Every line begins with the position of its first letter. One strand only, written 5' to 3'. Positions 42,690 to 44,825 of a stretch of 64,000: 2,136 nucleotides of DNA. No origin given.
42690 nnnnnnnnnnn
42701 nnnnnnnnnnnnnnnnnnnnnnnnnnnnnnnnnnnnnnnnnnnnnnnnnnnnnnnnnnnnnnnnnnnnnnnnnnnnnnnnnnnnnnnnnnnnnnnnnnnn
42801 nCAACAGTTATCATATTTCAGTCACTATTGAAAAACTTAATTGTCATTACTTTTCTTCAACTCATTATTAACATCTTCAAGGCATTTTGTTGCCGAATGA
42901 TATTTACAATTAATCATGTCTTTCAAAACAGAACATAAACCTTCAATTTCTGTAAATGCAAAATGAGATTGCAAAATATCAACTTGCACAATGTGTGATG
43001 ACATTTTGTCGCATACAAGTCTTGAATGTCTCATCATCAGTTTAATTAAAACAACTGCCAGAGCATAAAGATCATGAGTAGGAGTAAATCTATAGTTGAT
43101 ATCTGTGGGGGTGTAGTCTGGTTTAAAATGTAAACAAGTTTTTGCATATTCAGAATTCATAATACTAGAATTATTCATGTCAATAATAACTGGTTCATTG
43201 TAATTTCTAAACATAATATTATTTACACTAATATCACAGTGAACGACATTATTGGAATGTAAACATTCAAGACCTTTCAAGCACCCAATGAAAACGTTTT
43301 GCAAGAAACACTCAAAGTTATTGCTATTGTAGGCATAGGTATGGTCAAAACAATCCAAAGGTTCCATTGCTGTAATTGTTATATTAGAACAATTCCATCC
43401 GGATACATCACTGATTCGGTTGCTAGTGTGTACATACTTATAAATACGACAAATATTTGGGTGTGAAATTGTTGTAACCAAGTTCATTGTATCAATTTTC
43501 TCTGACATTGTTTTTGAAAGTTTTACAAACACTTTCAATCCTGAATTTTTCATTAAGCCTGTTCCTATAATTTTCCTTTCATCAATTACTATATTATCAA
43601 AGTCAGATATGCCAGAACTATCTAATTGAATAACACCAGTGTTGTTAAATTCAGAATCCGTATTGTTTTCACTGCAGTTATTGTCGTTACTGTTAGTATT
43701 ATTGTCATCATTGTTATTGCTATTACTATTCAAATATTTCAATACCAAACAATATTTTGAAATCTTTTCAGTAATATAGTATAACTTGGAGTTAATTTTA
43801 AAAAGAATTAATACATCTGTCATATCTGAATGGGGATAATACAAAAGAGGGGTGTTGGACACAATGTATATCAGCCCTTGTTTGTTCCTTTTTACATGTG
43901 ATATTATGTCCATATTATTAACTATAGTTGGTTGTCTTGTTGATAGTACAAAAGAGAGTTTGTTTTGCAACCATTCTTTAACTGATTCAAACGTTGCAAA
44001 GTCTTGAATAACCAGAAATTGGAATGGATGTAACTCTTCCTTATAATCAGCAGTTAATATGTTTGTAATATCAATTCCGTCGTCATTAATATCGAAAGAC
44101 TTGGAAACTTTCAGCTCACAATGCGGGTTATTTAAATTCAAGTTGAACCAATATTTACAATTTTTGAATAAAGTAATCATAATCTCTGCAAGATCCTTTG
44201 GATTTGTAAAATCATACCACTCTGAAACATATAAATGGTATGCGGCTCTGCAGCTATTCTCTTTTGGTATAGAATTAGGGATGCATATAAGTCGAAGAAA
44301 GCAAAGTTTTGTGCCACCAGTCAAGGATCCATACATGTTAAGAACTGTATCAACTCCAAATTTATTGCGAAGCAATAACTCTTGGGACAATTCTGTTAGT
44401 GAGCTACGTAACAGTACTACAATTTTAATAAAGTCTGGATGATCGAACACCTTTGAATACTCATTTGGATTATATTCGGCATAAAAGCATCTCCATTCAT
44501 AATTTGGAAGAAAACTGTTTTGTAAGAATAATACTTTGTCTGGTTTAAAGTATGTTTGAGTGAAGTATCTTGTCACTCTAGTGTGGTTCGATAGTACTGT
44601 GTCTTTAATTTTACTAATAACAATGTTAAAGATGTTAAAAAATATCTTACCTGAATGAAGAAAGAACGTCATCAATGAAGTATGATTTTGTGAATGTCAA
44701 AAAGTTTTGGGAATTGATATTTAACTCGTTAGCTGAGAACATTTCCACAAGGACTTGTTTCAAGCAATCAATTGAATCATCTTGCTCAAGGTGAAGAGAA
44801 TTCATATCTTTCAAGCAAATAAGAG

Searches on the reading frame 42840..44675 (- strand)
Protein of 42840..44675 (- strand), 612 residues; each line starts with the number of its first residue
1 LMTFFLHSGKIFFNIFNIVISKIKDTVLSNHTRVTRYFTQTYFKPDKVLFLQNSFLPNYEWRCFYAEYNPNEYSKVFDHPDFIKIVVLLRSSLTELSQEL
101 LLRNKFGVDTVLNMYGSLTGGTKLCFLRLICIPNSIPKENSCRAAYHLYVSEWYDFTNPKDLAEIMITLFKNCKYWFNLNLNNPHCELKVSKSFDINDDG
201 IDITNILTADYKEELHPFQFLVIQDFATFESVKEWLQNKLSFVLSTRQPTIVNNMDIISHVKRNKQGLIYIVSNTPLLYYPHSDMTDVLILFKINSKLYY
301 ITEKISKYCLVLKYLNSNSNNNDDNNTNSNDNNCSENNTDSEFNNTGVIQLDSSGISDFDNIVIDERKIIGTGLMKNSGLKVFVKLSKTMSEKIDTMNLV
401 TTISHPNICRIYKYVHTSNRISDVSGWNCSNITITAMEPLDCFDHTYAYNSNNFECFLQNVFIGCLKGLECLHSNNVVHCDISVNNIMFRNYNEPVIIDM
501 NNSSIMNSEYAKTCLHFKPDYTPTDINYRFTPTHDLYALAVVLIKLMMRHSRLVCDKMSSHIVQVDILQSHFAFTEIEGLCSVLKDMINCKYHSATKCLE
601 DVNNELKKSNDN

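Call 42: search_protein_families(library=pfam, proteins=[window:42840-44675:-], max_evalue=0.001)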
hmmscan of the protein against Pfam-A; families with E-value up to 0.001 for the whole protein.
window:42840-44675:- (612 aa): 3 families
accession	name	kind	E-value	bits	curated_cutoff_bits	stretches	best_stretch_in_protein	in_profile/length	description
PF00069.31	Pkinase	-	4.7e-14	52.9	31.7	1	394-572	46-224/263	Protein kinase domain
PF17667.7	Pkinase_fungal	-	1.7e-05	24.1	24.1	1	459-502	289-338/387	Fungal protein kinase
PF07714.23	PK_Tyr_Ser-Thr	-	0.00019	21.2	23.1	1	376-551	25-202/258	Protein tyrosine and serine/threonine kinase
